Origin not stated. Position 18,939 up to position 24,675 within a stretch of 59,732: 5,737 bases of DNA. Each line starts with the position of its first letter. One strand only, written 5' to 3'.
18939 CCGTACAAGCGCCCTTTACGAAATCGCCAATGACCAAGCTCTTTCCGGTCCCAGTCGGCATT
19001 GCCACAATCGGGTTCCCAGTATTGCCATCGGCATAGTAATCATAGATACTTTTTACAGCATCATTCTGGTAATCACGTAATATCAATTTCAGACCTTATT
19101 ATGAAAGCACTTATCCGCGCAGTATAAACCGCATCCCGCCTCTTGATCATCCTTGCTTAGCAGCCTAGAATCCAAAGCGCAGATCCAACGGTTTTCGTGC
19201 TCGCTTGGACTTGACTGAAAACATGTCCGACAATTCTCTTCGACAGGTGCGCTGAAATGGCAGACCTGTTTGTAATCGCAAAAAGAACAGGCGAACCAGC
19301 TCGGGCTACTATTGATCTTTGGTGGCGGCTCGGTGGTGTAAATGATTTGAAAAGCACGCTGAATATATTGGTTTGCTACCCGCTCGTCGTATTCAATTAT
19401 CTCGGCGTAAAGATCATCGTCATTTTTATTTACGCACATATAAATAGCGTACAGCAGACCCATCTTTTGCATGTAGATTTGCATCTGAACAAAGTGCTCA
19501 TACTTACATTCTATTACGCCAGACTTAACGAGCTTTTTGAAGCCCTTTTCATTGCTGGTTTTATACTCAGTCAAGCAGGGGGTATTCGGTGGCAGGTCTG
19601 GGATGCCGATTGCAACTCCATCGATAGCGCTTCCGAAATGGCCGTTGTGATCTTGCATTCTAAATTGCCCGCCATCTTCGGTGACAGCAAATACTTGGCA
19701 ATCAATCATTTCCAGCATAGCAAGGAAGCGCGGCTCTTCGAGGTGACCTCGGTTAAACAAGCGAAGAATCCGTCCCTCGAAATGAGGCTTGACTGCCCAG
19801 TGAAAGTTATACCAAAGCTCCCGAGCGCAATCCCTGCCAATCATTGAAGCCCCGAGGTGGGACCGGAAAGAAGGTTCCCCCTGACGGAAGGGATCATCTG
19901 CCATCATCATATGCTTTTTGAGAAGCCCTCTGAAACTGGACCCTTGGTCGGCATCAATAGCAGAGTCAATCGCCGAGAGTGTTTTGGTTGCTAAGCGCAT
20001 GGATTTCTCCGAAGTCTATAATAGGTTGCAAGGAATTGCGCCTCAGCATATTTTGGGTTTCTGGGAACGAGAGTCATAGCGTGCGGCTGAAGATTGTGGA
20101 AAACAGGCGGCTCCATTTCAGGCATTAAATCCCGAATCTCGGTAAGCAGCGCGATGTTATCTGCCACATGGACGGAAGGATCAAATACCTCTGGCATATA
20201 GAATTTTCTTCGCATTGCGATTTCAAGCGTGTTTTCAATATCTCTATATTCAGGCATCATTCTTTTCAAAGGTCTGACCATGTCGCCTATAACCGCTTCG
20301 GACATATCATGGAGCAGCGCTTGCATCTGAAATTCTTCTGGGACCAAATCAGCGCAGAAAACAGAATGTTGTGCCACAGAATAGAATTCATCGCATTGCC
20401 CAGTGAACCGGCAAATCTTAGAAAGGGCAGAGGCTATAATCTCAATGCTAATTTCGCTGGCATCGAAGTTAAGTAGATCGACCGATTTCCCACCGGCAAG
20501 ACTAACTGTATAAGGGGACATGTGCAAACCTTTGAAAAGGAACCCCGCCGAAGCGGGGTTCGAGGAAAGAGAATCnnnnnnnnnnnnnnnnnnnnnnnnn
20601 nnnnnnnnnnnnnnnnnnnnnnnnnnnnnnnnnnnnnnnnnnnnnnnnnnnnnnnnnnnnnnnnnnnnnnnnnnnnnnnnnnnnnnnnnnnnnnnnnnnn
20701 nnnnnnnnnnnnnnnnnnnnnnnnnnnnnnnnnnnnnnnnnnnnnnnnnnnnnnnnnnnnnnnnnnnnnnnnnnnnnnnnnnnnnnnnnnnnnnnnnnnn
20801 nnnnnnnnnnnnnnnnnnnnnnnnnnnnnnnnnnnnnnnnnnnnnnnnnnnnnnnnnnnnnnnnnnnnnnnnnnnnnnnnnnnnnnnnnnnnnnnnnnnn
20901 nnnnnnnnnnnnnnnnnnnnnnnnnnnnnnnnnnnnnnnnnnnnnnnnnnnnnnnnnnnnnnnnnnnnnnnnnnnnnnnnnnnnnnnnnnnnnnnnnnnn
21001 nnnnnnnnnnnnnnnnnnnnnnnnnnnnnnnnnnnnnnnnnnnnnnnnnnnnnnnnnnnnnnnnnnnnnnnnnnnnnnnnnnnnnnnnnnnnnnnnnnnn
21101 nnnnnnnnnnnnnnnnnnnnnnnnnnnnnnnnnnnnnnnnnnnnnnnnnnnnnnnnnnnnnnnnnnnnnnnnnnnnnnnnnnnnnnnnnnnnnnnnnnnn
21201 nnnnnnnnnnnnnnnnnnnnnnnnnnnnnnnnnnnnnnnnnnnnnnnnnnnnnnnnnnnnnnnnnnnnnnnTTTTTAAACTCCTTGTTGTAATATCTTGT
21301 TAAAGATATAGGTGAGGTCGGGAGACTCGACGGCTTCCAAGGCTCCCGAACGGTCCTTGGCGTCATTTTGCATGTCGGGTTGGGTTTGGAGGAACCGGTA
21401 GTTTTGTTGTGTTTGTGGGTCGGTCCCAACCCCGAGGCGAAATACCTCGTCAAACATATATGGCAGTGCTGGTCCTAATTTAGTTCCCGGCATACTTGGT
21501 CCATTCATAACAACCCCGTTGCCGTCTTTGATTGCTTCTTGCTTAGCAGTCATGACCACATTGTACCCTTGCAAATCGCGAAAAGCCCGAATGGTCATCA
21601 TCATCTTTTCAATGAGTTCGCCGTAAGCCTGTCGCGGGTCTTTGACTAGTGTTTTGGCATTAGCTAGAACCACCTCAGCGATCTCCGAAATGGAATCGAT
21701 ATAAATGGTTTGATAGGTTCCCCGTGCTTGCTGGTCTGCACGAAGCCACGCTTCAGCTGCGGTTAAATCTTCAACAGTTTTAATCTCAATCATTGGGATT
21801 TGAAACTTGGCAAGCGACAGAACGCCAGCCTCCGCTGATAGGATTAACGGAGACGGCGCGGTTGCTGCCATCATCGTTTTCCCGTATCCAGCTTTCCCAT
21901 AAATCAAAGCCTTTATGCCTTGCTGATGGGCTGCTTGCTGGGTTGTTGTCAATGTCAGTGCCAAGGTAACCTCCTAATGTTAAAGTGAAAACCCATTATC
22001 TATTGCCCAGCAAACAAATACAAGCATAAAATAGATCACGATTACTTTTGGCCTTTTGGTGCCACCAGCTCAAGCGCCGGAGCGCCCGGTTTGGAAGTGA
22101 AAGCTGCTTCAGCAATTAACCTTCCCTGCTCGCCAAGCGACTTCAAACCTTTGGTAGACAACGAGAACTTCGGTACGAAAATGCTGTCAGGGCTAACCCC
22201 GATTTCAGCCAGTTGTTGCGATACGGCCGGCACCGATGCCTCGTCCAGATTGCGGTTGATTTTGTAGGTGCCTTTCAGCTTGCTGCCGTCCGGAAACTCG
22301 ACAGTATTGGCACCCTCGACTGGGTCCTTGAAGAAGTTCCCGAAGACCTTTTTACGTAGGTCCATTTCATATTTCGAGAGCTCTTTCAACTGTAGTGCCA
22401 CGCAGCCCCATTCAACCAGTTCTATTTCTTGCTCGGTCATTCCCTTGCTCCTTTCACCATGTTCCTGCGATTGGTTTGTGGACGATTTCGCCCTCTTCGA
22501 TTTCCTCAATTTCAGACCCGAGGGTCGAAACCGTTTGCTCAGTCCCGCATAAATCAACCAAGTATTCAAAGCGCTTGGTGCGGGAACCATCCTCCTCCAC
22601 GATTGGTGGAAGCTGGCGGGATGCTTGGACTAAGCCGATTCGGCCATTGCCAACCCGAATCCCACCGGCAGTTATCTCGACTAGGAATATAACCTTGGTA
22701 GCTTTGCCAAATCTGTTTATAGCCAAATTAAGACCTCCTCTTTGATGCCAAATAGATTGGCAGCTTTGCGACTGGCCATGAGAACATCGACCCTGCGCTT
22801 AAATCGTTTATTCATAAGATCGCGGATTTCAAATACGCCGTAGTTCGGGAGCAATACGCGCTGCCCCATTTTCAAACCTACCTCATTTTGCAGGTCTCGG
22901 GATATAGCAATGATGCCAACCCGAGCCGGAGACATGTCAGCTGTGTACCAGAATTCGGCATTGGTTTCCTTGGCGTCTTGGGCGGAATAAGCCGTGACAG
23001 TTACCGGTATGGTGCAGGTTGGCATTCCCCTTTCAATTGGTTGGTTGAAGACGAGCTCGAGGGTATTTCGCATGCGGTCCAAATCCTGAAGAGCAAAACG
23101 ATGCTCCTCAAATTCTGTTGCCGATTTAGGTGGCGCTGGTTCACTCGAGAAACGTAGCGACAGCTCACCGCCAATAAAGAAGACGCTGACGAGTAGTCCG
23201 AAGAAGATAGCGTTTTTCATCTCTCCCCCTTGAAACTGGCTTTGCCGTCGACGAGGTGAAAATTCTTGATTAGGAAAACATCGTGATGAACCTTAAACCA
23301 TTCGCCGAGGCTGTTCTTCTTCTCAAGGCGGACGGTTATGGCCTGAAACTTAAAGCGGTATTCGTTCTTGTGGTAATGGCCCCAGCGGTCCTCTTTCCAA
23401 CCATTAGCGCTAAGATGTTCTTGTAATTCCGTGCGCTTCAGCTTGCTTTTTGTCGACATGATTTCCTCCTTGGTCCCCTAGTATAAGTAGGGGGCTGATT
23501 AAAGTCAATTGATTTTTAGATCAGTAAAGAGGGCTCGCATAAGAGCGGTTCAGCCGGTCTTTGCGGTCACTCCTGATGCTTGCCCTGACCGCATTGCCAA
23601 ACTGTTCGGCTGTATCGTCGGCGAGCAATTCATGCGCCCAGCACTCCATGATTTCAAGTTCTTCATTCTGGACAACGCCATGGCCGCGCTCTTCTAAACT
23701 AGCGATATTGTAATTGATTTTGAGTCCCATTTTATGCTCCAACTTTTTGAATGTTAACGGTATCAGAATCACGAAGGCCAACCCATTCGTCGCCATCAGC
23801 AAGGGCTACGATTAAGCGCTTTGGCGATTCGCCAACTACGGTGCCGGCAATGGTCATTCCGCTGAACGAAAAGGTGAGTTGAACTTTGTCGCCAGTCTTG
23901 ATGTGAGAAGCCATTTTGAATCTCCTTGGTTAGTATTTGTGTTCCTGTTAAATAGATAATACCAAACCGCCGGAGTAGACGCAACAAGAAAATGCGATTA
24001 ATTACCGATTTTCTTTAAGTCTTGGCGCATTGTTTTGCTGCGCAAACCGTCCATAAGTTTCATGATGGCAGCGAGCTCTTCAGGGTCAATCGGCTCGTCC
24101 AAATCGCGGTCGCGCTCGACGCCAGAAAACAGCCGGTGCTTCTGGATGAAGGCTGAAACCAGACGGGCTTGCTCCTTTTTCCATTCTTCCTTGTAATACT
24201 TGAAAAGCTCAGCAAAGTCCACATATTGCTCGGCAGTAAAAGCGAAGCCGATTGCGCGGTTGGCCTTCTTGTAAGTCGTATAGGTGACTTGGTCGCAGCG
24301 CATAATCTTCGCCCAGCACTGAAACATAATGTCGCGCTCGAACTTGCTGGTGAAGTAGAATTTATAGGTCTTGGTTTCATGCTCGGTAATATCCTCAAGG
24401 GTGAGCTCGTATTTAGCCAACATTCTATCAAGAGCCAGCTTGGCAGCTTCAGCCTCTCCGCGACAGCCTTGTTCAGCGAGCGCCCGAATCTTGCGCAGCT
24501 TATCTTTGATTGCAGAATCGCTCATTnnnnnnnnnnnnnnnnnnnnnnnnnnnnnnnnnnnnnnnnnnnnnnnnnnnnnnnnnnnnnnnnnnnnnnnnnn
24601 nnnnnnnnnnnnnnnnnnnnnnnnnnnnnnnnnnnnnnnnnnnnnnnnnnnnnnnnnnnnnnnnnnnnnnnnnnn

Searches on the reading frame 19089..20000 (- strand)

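Call 22: search_protein_families(library=phrogs, proteins=[window:19089-20000:-], max_evalue=0.001)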
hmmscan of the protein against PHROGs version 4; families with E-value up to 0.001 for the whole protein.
window:19089-20000:- (303 aa): 3 families
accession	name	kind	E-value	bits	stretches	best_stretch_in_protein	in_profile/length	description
phrog_1990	-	DNA, RNA and nucleotide metabolism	4e-102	342.5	1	19-297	6-285/290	Cas4-domain exonuclease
phrog_1706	-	DNA, RNA and nucleotide metabolism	1.1e-10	42.5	1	141-256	136-251/293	CRISPR/Cas system associated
phrog_434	-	DNA, RNA and nucleotide metabolism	1.8e-07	31.7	1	104-216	129-229/372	RecE-like recombination exonuclease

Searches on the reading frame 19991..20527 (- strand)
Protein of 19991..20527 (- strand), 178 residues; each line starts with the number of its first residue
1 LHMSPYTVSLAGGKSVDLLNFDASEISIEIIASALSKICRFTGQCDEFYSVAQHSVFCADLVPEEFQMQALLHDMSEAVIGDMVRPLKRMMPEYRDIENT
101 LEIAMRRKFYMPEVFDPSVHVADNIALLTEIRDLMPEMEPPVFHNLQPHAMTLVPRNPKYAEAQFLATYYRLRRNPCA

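Call 59: search_protein_families(library=phrogs, proteins=[window:19991-20527:-], max_evalue=0.001)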
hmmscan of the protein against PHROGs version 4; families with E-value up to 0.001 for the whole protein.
window:19991-20527:- (178 aa): 7 families
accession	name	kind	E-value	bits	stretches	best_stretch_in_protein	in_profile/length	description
phrog_318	-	other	1.4e-61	209.8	1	2-173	94-268/296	deoxyribonucleoside 5' monophosphate phosphatase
phrog_8467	-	other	1.3e-44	153.2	1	6-173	23-192/195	deoxyribonucleoside 5' monophosphate phosphatase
phrog_20276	-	unknown function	8.2e-29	101.1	1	13-104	9-100/103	-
phrog_6402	-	other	5.7e-12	46.8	1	73-137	2-66/111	deoxyribonucleoside 5' monophosphate phosphatase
phrog_21461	-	other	1.5e-10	41.5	1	11-54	7-50/52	phosphohydrolase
phrog_7076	-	DNA, RNA and nucleotide metabolism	1e-08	36.1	1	58-116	55-111/188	dATP triphosphohydrolase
phrog_6047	-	unknown function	0.00029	21.9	1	68-122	56-106/186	-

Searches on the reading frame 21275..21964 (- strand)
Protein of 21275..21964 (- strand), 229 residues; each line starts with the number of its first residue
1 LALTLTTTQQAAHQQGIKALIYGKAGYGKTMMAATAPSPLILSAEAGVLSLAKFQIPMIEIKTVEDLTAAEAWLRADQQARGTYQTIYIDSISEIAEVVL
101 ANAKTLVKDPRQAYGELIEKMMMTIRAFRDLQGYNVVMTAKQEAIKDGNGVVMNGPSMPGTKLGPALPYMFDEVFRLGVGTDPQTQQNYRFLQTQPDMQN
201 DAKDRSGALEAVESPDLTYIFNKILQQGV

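Call 59: search_protein_families(library=phrogs, proteins=[window:21275-21964:-], max_evalue=0.001)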
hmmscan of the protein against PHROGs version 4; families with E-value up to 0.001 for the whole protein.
window:21275-21964:- (229 aa): 1 family
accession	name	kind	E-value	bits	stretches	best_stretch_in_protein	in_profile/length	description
phrog_124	-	DNA, RNA and nucleotide metabolism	1.7e-51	176.8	1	3-225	29-258/382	Sak4-like ssDNA annealing protein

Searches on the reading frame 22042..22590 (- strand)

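Call 22: search_protein_families(library=phrogs, proteins=[window:22042-22590:-], max_evalue=0.001)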
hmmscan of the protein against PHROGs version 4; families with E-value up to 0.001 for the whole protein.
window:22042-22590:- (182 aa): 1 family
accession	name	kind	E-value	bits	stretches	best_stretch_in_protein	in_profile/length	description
phrog_2480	-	unknown function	5.8e-25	89.1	1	51-181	21-151/152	-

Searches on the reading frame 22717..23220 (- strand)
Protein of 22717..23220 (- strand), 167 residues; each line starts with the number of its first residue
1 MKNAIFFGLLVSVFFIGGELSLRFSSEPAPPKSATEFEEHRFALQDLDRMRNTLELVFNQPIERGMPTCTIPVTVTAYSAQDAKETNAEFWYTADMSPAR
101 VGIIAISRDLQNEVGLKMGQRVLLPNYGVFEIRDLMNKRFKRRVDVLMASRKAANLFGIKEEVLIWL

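Call 59: search_protein_families(library=phrogs, proteins=[window:22717-23220:-], max_evalue=0.001)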
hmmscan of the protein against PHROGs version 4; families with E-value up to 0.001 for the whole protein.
window:22717-23220:- (167 aa): 2 families
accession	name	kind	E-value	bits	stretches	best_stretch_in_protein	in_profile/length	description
phrog_21574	-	unknown function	2.3e-05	25.5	1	76-153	35-112/125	-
phrog_24247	-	unknown function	5.9e-05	24.3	1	102-161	29-89/116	-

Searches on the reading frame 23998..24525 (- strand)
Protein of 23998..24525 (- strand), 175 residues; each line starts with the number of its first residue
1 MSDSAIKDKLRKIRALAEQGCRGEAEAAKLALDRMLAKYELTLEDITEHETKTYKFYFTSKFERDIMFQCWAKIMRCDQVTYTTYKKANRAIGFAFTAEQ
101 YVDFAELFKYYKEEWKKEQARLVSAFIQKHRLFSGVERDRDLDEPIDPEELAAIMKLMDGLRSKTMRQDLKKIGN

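Call 59: search_protein_families(library=phrogs, proteins=[window:23998-24525:-], max_evalue=0.001)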
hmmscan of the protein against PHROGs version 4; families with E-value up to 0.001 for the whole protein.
window:23998-24525:- (175 aa): 1 family
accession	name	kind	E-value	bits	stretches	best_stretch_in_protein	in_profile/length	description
phrog_421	-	unknown function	7.9e-09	36.3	1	1-118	4-124/241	unknown function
